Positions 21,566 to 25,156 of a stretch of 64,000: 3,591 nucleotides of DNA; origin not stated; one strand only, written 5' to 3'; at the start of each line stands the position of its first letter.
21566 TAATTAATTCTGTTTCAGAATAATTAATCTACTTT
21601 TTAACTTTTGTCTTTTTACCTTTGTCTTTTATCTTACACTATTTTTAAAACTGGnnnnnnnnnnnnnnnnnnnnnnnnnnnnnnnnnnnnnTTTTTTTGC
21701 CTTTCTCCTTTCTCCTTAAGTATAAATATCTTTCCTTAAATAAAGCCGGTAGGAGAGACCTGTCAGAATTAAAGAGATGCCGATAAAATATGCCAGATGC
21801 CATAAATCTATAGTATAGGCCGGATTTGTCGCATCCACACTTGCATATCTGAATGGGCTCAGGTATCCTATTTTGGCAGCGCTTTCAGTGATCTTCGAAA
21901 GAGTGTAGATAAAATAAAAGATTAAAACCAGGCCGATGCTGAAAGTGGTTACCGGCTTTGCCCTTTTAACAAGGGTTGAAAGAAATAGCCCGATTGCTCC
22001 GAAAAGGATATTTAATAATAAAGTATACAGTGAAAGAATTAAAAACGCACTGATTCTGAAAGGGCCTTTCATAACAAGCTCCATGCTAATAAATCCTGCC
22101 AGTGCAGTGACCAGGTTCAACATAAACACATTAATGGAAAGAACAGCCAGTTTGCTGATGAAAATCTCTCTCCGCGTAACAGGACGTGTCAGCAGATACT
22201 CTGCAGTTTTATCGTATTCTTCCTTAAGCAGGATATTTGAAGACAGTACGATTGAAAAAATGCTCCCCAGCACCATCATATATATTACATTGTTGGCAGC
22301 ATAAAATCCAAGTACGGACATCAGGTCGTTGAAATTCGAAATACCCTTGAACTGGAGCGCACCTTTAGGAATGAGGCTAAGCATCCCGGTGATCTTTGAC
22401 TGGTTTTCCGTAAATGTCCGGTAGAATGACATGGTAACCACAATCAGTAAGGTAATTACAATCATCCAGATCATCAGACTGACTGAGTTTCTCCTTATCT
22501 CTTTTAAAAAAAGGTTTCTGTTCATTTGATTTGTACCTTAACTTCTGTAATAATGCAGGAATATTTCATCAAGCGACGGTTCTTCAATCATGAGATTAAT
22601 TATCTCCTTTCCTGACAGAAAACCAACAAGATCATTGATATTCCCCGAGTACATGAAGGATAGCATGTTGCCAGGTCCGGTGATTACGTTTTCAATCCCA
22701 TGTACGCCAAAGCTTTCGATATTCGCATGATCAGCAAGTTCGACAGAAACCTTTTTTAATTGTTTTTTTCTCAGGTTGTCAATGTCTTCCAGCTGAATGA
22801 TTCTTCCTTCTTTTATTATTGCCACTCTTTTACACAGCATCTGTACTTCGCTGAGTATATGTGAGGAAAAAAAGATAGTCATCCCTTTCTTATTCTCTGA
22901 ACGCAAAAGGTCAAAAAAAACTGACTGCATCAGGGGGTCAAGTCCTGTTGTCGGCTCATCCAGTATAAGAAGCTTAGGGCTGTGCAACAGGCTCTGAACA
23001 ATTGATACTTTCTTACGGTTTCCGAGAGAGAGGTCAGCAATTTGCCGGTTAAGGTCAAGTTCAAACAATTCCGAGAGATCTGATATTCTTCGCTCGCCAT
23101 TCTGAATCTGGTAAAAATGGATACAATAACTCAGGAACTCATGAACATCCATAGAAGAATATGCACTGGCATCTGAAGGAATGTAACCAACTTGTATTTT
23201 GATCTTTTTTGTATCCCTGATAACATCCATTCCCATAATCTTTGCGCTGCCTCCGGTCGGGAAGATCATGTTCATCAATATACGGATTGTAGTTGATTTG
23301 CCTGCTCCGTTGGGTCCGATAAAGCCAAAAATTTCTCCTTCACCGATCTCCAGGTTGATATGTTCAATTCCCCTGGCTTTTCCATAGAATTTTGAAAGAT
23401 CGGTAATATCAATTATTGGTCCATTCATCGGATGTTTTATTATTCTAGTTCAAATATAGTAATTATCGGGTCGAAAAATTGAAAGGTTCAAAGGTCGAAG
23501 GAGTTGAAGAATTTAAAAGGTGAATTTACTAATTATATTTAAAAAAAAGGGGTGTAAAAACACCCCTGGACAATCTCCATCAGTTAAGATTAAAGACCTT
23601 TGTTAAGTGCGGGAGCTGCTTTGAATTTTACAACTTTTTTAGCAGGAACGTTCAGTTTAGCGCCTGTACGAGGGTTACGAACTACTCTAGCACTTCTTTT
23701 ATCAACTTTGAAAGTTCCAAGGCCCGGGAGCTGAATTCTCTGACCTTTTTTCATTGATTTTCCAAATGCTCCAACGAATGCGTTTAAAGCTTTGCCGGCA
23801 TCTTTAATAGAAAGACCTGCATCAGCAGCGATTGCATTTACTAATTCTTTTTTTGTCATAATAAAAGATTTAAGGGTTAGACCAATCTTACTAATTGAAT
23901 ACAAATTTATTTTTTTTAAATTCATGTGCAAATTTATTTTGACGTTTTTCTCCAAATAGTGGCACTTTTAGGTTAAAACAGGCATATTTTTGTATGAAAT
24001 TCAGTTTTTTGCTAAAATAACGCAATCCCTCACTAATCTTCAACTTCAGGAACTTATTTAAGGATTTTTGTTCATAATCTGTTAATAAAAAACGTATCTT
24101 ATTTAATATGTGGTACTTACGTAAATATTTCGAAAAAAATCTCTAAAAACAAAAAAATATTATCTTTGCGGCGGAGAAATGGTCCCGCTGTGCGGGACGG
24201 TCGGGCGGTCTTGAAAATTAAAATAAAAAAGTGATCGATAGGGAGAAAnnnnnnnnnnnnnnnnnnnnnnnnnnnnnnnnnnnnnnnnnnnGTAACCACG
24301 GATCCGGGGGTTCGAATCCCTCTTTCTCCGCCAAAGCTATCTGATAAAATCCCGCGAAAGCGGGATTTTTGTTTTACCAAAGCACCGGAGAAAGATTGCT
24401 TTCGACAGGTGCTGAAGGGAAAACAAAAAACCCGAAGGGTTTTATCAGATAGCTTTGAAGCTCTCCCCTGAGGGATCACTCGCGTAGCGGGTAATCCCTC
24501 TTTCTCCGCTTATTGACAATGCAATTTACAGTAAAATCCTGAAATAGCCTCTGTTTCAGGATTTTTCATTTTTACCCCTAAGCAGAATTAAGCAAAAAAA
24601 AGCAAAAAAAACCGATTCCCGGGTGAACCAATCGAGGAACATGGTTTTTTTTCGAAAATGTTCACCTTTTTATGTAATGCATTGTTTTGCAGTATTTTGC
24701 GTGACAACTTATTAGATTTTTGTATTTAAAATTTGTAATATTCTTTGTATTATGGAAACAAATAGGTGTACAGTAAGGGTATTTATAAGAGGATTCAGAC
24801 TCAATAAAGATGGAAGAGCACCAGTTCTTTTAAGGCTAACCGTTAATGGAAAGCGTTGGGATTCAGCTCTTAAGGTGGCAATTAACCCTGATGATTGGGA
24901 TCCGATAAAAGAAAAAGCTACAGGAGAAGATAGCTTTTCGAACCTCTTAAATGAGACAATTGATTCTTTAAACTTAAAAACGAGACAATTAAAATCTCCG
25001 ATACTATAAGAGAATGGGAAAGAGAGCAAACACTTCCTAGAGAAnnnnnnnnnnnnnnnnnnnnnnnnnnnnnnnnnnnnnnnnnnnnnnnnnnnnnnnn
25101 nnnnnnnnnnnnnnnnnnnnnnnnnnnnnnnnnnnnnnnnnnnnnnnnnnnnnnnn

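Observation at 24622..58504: Unclassified ~85-nt interspersed element (S) with fixed length and three conserved boxes; every copy is on the + strand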

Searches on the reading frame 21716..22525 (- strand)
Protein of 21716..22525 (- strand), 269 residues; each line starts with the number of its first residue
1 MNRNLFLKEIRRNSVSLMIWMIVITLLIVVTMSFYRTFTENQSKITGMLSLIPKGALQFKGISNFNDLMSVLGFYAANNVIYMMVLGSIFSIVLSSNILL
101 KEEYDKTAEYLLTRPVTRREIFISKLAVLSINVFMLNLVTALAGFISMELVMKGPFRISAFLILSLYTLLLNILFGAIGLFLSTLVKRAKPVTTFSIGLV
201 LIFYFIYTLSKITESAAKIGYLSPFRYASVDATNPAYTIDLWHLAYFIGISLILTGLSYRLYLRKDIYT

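Call 32: search_protein_families(library=pfam, proteins=[window:21716-22525:-])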
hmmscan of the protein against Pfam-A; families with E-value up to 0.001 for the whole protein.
window:21716-22525:- (269 aa): 5 families
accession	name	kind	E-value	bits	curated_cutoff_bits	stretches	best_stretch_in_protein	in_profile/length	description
PF12679.13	ABC2_membrane_2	-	3.3e-27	95.9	27.2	1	4-267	2-283/283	ABC-2 family transporter protein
PF12730.13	ABC2_membrane_4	-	1.5e-10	41.8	27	1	18-205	14-177/179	ABC-2 family transporter protein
PF13346.12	ABC2_membrane_5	-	1.8e-08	34.6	25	1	71-259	25-197/205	ABC-2 family transporter protein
PF12698.13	ABC2_membrane_3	-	1.2e-07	31.6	31.6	1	54-254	143-337/347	ABC-2 family transporter protein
PF01061.29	ABC2_membrane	-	8.7e-06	25.8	26.9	1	8-228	12-202/211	ABC-2 type transporter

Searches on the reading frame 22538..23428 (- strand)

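Call 32: search_protein_families(library=pfam, proteins=[window:22538-23428:-])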
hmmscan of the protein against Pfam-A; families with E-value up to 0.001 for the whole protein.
window:22538-23428:- (296 aa): 4 families
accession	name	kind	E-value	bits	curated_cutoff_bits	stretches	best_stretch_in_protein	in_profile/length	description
PF00005.33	ABC_tran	-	2.5e-25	90.1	25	1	22-161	2-137/137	ABC transporter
PF13304.12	AAA_21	-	1e-13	52.5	27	1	121-192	226-300/304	AAA domain, putative AbiEii toxin, Type IV TA system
PF13732.12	DrrA1-3_C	-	0.00081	20.5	27.4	0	221-293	7-80/81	ATP-binding protein DrrA1-3-like, C-terminal domain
PF13175.12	AAA_15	-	0.00089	19.4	32.1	0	19-82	12-83/374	AAA ATPase domain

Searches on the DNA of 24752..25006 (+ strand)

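Call 72: search_with_rna_model(model_id=R1, sources=[L052, L053, L054, L055, L056, L057, L058, L059, L060, L061, L062, L063], max_evalue=1)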
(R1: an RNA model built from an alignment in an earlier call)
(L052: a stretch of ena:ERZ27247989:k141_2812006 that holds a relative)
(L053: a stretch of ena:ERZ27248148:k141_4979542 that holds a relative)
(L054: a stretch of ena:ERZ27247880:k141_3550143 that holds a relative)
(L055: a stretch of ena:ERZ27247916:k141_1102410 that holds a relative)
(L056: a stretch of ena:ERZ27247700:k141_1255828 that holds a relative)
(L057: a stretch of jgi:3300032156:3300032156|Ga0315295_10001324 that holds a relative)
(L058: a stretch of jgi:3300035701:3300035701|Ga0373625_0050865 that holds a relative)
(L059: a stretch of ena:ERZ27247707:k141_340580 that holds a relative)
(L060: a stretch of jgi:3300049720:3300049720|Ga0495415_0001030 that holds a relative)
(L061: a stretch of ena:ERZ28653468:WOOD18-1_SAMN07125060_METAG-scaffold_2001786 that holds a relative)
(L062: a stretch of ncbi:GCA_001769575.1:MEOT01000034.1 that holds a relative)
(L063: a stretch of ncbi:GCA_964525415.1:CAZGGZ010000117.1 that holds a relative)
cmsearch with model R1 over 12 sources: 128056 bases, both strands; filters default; matches with E-value up to 1: 8.
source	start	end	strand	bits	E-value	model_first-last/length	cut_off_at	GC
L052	10417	10504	+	101.8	3.9e-20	1-88/88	no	0.36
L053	10417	10504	+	101.8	3.9e-20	1-88/88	no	0.36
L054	10417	10504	+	101.8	3.9e-20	1-88/88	no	0.36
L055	10417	10504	+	101.8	3.9e-20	1-88/88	no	0.36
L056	10417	10504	+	101.8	3.9e-20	1-88/88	no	0.36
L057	10417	10504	+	101.8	3.9e-20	1-88/88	no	0.36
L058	4568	4655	+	101.8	3.9e-20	1-88/88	no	0.36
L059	3404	3491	+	101.8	3.9e-20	1-88/88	no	0.36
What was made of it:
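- Low copy number: one per 20 kb in L052-L059 (call 72).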
